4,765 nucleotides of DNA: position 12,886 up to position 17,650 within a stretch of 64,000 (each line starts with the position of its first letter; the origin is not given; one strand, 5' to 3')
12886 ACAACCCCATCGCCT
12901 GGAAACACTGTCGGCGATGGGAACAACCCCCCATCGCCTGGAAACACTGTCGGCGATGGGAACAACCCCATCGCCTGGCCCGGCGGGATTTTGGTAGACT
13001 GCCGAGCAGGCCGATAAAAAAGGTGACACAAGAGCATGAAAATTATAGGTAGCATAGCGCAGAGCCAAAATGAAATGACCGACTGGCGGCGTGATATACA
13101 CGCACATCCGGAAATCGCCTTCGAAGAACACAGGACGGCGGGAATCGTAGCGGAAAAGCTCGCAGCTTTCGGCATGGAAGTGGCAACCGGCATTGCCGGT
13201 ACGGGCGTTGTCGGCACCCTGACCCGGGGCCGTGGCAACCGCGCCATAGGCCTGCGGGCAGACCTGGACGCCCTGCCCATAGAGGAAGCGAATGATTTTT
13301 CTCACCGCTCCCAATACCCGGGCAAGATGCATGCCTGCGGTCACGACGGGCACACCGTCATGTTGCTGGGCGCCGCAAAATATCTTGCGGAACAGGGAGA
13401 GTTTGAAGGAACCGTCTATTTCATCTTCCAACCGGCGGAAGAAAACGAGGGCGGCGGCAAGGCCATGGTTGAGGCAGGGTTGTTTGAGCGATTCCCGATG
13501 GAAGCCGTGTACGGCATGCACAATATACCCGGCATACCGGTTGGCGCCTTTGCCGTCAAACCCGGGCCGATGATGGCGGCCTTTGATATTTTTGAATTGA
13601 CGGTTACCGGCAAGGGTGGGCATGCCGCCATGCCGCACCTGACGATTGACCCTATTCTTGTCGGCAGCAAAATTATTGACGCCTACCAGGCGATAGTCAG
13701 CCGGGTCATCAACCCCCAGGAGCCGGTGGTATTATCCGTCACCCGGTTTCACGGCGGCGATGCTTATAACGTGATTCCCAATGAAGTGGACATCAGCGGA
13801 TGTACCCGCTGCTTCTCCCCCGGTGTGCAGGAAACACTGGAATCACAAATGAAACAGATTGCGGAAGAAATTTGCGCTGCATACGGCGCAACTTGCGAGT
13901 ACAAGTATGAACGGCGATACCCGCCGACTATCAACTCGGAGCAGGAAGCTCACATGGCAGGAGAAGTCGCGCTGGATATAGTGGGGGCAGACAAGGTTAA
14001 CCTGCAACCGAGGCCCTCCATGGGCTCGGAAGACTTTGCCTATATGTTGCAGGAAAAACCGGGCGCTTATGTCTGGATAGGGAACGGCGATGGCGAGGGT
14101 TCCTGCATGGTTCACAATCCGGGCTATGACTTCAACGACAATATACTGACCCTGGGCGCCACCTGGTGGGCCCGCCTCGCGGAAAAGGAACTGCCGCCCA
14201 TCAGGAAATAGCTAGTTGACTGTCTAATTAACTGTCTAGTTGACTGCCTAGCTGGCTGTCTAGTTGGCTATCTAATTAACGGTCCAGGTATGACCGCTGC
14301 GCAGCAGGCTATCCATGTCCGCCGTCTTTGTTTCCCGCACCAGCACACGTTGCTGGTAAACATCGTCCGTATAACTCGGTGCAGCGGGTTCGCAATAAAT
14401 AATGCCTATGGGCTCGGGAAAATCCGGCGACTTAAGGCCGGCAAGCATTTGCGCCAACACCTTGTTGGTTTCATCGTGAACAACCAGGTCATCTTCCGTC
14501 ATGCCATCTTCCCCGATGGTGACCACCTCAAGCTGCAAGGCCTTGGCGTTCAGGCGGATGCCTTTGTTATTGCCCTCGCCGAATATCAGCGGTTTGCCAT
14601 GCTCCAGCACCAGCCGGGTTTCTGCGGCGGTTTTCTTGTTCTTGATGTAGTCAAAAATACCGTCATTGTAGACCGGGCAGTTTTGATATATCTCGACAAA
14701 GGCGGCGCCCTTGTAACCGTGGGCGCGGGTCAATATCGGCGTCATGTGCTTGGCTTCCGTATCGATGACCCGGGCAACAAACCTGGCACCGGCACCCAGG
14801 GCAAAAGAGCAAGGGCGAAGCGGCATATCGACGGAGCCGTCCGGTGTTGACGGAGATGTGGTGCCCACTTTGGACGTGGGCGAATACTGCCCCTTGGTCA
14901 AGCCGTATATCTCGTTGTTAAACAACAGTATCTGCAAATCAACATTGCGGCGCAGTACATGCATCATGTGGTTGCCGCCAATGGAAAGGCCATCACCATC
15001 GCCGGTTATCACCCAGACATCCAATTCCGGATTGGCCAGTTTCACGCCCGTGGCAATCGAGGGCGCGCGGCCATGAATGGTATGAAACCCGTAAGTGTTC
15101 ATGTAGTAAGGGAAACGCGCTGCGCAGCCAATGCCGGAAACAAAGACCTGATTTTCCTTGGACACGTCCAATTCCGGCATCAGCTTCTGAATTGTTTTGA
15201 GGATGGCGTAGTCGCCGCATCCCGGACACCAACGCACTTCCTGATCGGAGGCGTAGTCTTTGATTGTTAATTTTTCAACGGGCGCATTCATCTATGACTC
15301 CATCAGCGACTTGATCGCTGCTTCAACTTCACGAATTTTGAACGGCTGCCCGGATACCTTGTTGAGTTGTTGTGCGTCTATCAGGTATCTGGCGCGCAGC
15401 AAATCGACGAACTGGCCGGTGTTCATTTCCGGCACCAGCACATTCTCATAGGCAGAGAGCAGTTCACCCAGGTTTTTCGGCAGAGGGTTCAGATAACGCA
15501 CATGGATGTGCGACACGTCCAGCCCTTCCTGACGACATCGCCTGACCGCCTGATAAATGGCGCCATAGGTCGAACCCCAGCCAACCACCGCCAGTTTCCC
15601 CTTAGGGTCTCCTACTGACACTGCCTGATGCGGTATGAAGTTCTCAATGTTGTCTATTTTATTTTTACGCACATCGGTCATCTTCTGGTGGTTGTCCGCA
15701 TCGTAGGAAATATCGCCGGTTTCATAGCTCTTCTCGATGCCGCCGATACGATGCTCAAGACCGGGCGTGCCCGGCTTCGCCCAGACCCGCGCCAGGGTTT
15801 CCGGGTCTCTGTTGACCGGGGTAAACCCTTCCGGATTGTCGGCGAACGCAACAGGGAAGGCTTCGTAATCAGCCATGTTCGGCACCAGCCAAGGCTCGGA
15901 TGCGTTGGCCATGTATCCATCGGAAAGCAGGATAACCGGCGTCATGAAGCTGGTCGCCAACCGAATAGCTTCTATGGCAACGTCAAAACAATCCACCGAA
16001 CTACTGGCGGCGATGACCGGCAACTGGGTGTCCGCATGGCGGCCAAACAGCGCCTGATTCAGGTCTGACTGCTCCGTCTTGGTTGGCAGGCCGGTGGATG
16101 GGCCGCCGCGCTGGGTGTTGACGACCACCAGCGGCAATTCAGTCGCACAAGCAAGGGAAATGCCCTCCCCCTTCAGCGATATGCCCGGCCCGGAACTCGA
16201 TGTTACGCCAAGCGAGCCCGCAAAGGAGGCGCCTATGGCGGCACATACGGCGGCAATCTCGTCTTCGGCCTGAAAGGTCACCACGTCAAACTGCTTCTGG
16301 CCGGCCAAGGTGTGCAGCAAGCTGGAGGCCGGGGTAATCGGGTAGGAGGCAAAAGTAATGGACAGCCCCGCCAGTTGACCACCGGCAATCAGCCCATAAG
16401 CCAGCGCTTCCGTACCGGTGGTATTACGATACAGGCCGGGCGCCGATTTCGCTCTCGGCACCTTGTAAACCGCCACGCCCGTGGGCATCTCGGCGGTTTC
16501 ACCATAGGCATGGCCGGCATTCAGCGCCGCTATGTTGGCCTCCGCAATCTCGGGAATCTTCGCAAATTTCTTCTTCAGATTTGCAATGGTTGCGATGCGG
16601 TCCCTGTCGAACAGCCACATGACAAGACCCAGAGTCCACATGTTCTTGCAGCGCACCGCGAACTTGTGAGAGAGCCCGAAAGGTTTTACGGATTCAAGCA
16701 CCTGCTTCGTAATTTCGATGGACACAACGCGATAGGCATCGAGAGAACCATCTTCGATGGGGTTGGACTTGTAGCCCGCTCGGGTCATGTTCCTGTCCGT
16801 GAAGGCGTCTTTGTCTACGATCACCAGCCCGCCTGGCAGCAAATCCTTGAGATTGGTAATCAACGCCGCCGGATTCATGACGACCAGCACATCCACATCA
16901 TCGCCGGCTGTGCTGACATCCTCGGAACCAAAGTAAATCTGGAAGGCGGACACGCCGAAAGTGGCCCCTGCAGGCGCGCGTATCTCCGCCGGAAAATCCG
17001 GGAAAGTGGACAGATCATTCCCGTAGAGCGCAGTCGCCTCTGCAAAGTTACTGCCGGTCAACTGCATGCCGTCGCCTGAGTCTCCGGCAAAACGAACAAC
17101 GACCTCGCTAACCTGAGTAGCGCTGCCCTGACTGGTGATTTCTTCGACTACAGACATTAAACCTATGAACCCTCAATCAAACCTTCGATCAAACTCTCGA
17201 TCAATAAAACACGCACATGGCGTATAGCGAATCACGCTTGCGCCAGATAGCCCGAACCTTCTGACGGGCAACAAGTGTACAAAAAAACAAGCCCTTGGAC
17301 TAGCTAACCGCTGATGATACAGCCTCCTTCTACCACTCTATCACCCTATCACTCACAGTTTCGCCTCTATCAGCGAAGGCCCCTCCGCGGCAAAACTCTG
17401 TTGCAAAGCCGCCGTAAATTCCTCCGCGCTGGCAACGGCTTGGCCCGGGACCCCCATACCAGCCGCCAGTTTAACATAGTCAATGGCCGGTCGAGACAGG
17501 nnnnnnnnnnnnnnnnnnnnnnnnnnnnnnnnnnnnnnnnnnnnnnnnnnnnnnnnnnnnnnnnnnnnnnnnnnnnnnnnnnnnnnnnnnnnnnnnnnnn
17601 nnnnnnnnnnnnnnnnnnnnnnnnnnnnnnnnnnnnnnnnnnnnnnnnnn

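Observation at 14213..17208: korAB operon framed on both sides by degenerate 12-bp tandem repeats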

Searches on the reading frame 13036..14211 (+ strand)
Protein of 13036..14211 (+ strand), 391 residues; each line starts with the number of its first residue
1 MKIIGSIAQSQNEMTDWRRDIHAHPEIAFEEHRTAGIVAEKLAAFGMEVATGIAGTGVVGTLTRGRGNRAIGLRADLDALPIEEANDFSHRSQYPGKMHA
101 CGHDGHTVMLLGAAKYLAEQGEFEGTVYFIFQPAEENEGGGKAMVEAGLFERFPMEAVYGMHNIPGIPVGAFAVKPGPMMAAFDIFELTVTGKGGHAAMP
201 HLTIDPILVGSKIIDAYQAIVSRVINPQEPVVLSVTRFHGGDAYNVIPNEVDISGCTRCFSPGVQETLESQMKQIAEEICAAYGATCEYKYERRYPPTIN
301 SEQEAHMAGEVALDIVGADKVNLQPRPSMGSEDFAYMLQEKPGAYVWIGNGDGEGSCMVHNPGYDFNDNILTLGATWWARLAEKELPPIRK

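Call 4: search_protein_families(library=pfam, proteins=[window:13036-14211:+])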
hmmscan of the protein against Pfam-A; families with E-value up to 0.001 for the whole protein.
window:13036-14211:+ (391 aa): 2 families
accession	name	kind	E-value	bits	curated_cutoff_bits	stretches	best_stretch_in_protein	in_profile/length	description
PF01546.33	Peptidase_M20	-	6.8e-46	157.2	24.6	1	73-383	2-205/206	Peptidase family M20/M25/M40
PF07687.19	M20_dimer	-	1.5e-10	41.4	21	1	186-280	9-100/107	Peptidase dimerisation domain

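Call 53: find_encoding_contigs(protein=window:13036-14208:+, flank=1500, max_places=10)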
Protein window:13036-14208:+ (391 aa): no gene with exactly this product is on record in the collection.

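Call 56: search_protein_families(library=ncbifam, proteins=[window:13036-14211:+], max_evalue=1e-10)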
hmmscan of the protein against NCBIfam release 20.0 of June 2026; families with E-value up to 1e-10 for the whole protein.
window:13036-14211:+ (391 aa): 3 families
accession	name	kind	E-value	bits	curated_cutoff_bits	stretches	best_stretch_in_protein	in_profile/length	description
NF040868.1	carboxypep_CpsA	equivalog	1.6e-112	376.1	500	1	3-384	4-388/391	carboxypeptidase CpsA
TIGR01891.1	amidohydrolases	subfamily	1.1e-109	367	153.75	1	14-374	1-366/366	amidohydrolase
NF038260.1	ectoine_DoeB_2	equivalog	3e-104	348.9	550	1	12-382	6-376/378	N(2)-acetyl-L-2,4-diaminobutanoate deacetylase DoeB2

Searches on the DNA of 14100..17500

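Call 37: search_rna_families(source=window, start=14100, end=17500, threshold=evalue, max_evalue=1)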
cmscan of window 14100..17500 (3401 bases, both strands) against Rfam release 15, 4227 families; matches with E-value up to 1: 0.
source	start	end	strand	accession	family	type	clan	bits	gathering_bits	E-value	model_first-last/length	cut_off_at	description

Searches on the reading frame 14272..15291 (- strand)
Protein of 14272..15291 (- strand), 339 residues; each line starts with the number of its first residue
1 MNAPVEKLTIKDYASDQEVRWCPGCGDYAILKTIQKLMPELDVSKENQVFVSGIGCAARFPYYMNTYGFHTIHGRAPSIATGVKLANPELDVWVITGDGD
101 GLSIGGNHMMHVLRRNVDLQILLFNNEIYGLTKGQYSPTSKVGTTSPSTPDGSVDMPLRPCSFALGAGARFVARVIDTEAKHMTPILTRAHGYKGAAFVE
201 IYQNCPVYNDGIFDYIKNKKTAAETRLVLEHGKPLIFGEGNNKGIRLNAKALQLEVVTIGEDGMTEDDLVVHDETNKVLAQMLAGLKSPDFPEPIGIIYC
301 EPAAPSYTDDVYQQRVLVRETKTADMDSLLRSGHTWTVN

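Call 4: search_protein_families(library=pfam, proteins=[window:14272-15291:-])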
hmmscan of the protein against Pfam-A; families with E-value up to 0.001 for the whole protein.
window:14272-15291:- (339 aa): 1 family
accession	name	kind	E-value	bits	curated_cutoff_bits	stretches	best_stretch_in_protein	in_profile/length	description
PF02775.26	TPP_enzyme_C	-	2.7e-29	102.3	21.9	1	56-201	4-151/151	Thiamine pyrophosphate enzyme, C-terminal TPP binding domain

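Call 20: find_encoding_contigs(protein=window:14275-15291:-, flank=3000, max_places=10)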
Protein window:14275-15291:- (339 aa): 1 contig read that carries it; 1 place shown.
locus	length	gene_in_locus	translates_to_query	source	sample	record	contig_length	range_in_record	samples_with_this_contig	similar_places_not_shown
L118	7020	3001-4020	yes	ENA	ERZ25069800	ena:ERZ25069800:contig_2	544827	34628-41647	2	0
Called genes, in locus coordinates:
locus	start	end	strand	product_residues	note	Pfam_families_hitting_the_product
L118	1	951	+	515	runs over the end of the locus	PF02776:TPP_enzyme_N, PF02775:TPP_enzyme_C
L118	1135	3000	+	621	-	PF01558:POR, PF01855:POR_N, PF17147:PFOR_II (weak)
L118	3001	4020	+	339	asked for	PF02775:TPP_enzyme_C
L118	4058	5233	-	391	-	PF01546:Peptidase_M20, PF07687:M20_dimer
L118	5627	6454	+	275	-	PF00378:ECH_1, PF16113:ECH_2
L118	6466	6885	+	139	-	PF12172:zf-ChsH2, PF01796:OB_ChsH2_C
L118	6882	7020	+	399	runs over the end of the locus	PF22691:Thiolase_C_1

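Call 29: find_encoding_contigs(protein=L118:5627-6451:+, flank=10000, max_places=4)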
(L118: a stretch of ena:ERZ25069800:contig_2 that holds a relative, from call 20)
Protein L118:5627-6451:+ (275 aa): 1 contig read that carries it; 1 place shown.
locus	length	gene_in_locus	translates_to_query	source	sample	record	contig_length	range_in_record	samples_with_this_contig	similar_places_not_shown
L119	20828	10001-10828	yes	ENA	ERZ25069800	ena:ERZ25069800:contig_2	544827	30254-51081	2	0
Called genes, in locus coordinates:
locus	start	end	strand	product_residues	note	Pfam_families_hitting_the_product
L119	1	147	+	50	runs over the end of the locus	-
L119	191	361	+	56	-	-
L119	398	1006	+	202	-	PF01936:NYN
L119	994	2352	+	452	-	PF01420:Methylase_S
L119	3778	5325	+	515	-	PF02776:TPP_enzyme_N, PF02775:TPP_enzyme_C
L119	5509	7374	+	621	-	PF01558:POR, PF01855:POR_N, PF17147:PFOR_II (weak)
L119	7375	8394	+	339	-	PF02775:TPP_enzyme_C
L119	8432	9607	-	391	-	PF01546:Peptidase_M20, PF07687:M20_dimer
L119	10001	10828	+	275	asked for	PF00378:ECH_1, PF16113:ECH_2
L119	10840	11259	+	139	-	PF12172:zf-ChsH2, PF01796:OB_ChsH2_C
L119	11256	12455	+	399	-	PF22691:Thiolase_C_1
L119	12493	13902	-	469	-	PF00171:Aldedh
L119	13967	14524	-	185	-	PF13302:Acetyltransf_3, PF00583:Acetyltransf_1 (weak)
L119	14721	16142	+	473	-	PF00330:Aconitase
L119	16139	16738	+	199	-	PF00694:Aconitase_C, PF27512:LeuD (faint)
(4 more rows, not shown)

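Call 30: find_encoding_contigs(protein=L118:1135-2997:+, flank=10000, max_places=4)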
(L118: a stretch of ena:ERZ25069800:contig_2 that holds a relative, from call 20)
Protein L118:1135-2997:+ (621 aa): 2 contigs read that carry it; 2 places shown.
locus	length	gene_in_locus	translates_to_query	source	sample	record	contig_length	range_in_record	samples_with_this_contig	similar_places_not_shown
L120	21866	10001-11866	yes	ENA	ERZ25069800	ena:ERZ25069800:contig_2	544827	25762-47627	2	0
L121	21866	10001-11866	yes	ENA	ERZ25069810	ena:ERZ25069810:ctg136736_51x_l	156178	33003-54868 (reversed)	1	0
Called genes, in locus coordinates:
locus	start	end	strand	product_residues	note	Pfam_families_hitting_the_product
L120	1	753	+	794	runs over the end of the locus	PF04313:HSDR_N (weak), PF13588:HSDR_N_2 (faint), PF00270:DEAD, PF04851:ResIII, PF18766:SWI2_SNF2, PF00271:Helicase_C (weak), PF08463:EcoEI_R_C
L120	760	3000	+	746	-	PF13166:AAA_13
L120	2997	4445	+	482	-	PF12161:HsdM_N (weak), PF02384:N6_Mtase, PF01170:UPF0020 (weak), PF07669:Eco57I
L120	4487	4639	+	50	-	-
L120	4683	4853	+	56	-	-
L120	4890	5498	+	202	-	PF01936:NYN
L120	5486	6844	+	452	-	PF01420:Methylase_S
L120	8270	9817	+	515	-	PF02776:TPP_enzyme_N, PF02775:TPP_enzyme_C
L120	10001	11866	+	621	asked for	PF01558:POR, PF01855:POR_N, PF17147:PFOR_II (weak)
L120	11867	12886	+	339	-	PF02775:TPP_enzyme_C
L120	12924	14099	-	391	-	PF01546:Peptidase_M20, PF07687:M20_dimer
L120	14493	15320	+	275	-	PF00378:ECH_1, PF16113:ECH_2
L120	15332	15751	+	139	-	PF12172:zf-ChsH2, PF01796:OB_ChsH2_C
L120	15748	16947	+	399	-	PF22691:Thiolase_C_1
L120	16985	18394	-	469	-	PF00171:Aldedh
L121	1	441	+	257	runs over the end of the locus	PF05721:PhyH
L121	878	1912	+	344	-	PF00805:Pentapeptide, PF13576:Pentapeptide_3 (weak), PF13599:Pentapeptide_4, PF00805:Pentapeptide, PF13576:Pentapeptide_3 (weak), PF13599:Pentapeptide_4, PF00805:Pentapeptide, PF13576:Pentapeptide_3 (weak), +2 more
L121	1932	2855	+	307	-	PF00805:Pentapeptide, PF13599:Pentapeptide_4 (weak), PF00805:Pentapeptide (weak)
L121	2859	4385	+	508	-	PF01555:N6_N4_Mtase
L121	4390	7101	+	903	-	PF04851:ResIII, PF00270:DEAD (faint)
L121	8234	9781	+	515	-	PF02776:TPP_enzyme_N, PF02775:TPP_enzyme_C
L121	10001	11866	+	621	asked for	PF01558:POR, PF01855:POR_N, PF17147:PFOR_II (weak)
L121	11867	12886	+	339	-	PF02775:TPP_enzyme_C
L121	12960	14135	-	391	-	PF01546:Peptidase_M20, PF07687:M20_dimer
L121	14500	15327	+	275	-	PF00378:ECH_1, PF16113:ECH_2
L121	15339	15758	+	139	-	PF12172:zf-ChsH2, PF01796:OB_ChsH2_C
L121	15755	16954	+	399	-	PF22691:Thiolase_C_1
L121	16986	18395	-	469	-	PF00171:Aldedh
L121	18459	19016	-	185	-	PF13302:Acetyltransf_3, PF00583:Acetyltransf_1 (weak)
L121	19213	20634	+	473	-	PF00330:Aconitase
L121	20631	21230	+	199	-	PF00694:Aconitase_C, PF27512:LeuD (faint)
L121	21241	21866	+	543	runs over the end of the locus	PF00682:HMGL-like, PF22617:HCS_D2, PF08502:LeuA_dimer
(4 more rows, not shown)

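Call 51: find_encoding_contigs(protein=L121:11867-12883:+, flank=1500, max_places=10)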
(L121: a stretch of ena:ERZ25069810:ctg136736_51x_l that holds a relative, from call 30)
Protein L121:11867-12883:+ (339 aa): 1 contig read that carries it; 1 place shown.
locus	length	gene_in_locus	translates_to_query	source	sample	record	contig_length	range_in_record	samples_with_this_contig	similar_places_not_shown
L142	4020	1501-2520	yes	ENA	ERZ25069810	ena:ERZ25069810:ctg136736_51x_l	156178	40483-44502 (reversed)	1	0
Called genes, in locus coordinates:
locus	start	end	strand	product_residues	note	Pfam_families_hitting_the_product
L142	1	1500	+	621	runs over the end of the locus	PF01558:POR, PF01855:POR_N, PF17147:PFOR_II (weak)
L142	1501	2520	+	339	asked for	PF02775:TPP_enzyme_C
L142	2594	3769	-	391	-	PF01546:Peptidase_M20, PF07687:M20_dimer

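Call 56: search_protein_families(library=ncbifam, proteins=[window:14272-15291:-], max_evalue=1e-10)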
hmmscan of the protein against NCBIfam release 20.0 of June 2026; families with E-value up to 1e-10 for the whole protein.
window:14272-15291:- (339 aa): 5 families
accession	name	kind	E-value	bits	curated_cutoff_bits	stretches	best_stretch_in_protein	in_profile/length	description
TIGR02177.1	PorB_KorB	subfamily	5.6e-74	249.2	261.9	1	20-210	2-192/286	2-oxoacid:acceptor oxidoreductase, beta subunit, pyruvate/2-ketoisovalerate family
NF008820.0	PRK11866.1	equivalog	2.2e-72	243.9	402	1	7-210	3-206/287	2-oxoacid ferredoxin oxidoreductase subunit beta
NF041171.1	Oxoac_fdxbeta_Archa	equivalog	5.5e-68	229.4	423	1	19-210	3-194/296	2-oxoacid:ferredoxin oxidoreductase subunit beta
NF008821.0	PRK11869.1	equivalog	8.5e-62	208.6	438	1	14-210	9-205/286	2-oxoacid ferredoxin oxidoreductase subunit beta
NF007207.0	PRK09628.1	equivalog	1.8e-56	191.8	364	1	19-207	16-204/277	2-oxoglutarate ferredoxin oxidoreductase subunit beta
